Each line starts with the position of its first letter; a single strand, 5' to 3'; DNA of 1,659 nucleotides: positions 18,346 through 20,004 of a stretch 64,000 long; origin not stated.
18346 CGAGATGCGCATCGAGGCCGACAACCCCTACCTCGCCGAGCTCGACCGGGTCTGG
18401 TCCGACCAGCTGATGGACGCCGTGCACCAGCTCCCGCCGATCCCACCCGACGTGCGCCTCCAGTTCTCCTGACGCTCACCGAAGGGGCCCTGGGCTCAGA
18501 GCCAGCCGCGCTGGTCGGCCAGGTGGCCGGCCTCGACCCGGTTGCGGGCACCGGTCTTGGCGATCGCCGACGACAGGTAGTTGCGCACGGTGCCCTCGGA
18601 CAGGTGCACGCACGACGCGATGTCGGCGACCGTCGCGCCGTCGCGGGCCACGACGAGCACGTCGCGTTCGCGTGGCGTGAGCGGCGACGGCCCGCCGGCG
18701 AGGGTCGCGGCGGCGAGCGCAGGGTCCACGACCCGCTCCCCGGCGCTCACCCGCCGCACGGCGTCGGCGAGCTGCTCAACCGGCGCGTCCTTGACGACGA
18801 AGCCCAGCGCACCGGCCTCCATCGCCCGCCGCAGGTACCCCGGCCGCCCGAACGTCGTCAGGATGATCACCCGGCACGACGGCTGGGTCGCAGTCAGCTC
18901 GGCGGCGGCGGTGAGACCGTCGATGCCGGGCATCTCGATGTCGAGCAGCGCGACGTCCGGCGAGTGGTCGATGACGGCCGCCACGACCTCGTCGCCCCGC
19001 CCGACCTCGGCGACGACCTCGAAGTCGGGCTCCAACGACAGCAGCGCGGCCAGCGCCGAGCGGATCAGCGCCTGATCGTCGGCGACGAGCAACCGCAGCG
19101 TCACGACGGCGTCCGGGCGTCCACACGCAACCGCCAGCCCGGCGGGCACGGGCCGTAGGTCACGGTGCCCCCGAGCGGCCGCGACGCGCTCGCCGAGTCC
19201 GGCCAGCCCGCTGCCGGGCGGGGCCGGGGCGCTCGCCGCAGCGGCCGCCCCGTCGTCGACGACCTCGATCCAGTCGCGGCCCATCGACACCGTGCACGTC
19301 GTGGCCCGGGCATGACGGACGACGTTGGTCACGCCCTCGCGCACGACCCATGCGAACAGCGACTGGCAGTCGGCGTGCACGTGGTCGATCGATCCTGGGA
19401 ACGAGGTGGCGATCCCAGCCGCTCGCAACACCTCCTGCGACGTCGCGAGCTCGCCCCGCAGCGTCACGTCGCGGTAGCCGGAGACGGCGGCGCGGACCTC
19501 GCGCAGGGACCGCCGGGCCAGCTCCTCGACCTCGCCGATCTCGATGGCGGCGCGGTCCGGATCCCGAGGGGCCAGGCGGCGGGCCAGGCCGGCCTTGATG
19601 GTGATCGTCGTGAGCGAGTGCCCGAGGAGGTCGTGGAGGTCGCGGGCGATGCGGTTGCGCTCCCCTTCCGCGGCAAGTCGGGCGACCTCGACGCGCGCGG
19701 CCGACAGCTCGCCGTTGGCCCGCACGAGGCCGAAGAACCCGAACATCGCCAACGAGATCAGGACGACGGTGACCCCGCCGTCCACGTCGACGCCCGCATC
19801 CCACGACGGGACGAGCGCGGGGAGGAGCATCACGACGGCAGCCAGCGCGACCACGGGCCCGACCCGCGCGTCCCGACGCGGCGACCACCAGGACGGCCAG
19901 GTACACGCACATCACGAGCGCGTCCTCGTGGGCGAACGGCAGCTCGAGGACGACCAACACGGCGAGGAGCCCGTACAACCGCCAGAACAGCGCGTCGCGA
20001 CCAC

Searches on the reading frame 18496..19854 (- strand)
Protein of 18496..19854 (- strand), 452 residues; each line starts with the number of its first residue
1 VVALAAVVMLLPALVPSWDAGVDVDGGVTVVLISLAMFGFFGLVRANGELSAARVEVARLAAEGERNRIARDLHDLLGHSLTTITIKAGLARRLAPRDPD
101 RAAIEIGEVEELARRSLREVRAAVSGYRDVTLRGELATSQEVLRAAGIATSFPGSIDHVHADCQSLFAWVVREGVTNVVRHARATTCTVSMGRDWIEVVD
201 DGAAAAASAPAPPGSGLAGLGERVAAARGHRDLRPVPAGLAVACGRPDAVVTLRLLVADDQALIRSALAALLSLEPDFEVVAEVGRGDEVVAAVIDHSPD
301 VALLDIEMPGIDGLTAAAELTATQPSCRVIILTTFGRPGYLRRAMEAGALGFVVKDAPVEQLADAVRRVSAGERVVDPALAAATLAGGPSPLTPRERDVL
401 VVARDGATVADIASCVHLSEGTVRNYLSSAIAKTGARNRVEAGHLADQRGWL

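Call 25: search_protein_families(library=pfam, proteins=[window:18496-19854:-], max_evalue=0.01)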
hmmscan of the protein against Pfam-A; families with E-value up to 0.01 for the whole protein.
window:18496-19854:- (452 aa): 5 families
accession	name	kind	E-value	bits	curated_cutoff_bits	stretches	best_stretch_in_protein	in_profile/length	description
PF00072.30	Response_reg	-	4.4e-24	85.2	30.2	1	256-367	2-111/111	Response regulator receiver domain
PF07730.19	HisKA_3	-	9.6e-21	74.6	24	1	65-131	1-67/68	Histidine kinase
PF00196.25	GerE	-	2.1e-12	46.9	23.5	1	391-446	2-57/57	Bacterial regulatory proteins, luxR family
PF08281.18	Sigma70_r4_2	-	3.8e-05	23.7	25.7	1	392-432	11-52/54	Sigma-70, region 4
PF04545.22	Sigma70_r4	-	5.9e-05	23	24.1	1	392-433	5-47/50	Sigma-70, region 4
